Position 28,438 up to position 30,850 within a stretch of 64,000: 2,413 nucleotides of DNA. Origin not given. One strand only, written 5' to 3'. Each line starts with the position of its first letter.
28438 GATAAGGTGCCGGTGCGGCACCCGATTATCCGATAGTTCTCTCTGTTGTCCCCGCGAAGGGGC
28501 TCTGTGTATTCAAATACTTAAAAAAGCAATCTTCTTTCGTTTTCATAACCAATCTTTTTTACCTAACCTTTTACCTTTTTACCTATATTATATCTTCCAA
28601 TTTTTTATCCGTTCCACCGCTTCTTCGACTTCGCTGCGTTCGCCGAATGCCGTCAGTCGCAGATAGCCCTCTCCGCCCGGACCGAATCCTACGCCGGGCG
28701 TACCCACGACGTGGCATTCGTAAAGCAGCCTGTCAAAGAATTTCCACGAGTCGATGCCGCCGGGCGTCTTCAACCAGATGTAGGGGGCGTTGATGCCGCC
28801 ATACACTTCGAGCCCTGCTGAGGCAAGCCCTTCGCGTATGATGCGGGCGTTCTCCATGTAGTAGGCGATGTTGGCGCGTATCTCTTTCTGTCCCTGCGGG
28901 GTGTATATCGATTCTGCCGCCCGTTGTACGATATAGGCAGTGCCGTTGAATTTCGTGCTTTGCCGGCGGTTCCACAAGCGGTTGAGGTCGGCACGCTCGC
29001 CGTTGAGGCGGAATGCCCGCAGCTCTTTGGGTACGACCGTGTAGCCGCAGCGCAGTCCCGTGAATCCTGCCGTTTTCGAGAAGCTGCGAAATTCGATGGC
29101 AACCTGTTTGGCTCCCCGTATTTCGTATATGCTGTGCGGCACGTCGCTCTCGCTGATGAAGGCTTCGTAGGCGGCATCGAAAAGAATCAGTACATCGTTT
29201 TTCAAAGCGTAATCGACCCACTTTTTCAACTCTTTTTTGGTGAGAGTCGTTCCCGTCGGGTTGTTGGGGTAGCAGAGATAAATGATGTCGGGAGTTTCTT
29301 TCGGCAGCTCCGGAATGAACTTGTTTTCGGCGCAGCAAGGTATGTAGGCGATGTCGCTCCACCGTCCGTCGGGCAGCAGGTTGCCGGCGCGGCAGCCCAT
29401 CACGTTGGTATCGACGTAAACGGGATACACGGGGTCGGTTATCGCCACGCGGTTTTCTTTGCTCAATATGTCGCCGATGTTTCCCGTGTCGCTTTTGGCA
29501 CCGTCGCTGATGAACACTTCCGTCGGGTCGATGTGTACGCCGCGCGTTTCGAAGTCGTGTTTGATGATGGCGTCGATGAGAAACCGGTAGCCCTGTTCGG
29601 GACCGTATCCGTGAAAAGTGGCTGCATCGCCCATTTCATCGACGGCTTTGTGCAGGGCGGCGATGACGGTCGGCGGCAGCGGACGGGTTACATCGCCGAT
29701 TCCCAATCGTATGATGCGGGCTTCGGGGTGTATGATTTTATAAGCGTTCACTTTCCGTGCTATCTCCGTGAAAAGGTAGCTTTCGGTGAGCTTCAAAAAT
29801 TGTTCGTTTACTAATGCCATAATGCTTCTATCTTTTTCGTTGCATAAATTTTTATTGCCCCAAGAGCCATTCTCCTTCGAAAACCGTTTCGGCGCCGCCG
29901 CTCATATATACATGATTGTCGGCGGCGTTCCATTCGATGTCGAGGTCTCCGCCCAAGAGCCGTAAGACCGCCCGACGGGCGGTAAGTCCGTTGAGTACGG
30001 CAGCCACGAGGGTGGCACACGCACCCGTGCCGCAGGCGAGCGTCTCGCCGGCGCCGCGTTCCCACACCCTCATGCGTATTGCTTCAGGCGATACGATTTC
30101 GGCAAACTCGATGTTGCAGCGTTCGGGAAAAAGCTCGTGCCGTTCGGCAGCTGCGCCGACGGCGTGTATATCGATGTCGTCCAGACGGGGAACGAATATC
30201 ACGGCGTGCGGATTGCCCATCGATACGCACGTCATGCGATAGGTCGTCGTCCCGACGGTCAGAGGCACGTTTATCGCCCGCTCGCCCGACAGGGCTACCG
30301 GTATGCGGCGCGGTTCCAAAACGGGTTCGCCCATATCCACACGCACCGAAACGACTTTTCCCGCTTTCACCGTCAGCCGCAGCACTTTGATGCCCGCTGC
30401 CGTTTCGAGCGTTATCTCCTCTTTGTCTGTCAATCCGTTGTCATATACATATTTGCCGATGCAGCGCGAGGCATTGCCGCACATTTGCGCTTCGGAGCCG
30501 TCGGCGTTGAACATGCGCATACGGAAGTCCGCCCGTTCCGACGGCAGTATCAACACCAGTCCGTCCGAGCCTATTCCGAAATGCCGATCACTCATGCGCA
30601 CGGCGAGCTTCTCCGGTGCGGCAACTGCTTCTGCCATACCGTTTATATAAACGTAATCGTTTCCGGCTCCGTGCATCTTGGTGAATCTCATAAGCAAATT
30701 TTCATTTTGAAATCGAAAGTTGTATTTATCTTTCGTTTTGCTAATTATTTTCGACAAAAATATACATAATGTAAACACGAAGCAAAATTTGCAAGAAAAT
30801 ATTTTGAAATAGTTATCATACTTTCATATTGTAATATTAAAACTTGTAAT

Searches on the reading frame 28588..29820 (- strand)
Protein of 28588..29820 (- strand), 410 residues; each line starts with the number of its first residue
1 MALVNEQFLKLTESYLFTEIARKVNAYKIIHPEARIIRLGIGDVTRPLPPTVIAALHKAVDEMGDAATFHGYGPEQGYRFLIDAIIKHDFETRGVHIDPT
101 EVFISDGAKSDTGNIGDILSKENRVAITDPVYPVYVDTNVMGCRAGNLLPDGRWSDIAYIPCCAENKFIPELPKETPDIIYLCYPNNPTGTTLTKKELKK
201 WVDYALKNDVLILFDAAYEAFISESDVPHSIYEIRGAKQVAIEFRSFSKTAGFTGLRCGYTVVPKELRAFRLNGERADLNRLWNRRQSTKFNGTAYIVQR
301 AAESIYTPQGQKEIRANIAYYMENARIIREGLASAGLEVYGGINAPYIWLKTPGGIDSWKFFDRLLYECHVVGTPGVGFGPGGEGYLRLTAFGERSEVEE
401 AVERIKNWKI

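Call 82: search_protein_families(library=ncbifam, proteins=[window:28588-29820:-], max_evalue=0.00001)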
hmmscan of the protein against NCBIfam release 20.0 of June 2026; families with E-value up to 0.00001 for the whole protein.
window:28588-29820:- (410 aa): 61 families (the best 25 are shown)
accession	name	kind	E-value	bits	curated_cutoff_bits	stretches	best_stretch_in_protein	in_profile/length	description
TIGR03542.1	DAPAT_plant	equivalog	3.1e-184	612.5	364.7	1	3-407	2-400/402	LL-diaminopimelate aminotransferase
NF006756.0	PRK09276.1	subfamily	2e-58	198.2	507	1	11-408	10-385/387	LL-diaminopimelate aminotransferase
TIGR03540.1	DapC_direct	equivalog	1.1e-57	195.8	593.25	1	13-407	10-382/383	LL-diaminopimelate aminotransferase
NF005977.0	PRK08068.1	subfamily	1.3e-47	162.9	494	1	8-409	8-387/391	transaminase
NF041364.1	GntC_guanitoxin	equivalog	3.2e-39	134.8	415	1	38-407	2-355/356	guanitoxin biosynthesis PLP-dependent (S)-gamma-hydroxy-L-arginine cyclodehydratase GntC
NF005815.0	PRK07681.1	equivalog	5.9e-37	127.6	545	1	9-408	9-385/399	LL-diaminopimelate aminotransferase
NF006604.0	PRK09148.1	equivalog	3.8e-35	121.6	648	1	14-408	13-388/406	LL-diaminopimelate aminotransferase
NF004611.0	PRK05942.1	equivalog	7.7e-35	120.6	628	1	36-409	37-390/394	aspartate aminotransferase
NF005613.0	PRK07366.1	equivalog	9.1e-33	113.8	486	1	30-408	26-387/391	LL-diaminopimelate aminotransferase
NF006033.0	PRK08175.1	equivalog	4.1e-31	108.4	647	1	34-407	36-392/407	alanine transaminase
NF006229.0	PRK08361.1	equivalog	2.2e-30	106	624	1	35-407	34-386/391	aspartate aminotransferase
TIGR03537.1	DapC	equivalog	7.4e-30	104.1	453.6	1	36-404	2-346/350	succinyldiaminopimelate transaminase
NF004937.0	PRK06290.1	equivalog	1.6e-29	102.8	585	1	6-270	16-273/410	LL-diaminopimelate aminotransferase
NF004770.0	PRK06108.1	subfamily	2.7e-28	98.9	422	1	35-408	37-391/396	pyridoxal phosphate-dependent aminotransferase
NF004975.0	PRK06348.1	equivalog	1.3e-26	93.6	549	1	35-409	30-383/384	pyridoxal phosphate-dependent aminotransferase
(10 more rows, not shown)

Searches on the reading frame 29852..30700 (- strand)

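Call 82: search_protein_families(library=ncbifam, proteins=[window:29852-30700:-], max_evalue=0.00001)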
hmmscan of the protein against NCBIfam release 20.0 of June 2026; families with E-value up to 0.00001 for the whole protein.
window:29852-30700:- (282 aa): 2 families
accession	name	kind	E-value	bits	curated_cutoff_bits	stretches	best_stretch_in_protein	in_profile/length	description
TIGR00652.1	DapF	equivalog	1e-89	300.6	114.65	1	4-278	1-268/270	diaminopimelate epimerase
NF038284.1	bifunc_DapF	exception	5e-31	107.9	350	1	10-268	16-252/254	bifunctional diaminopimelate epimerase/glutamate racemase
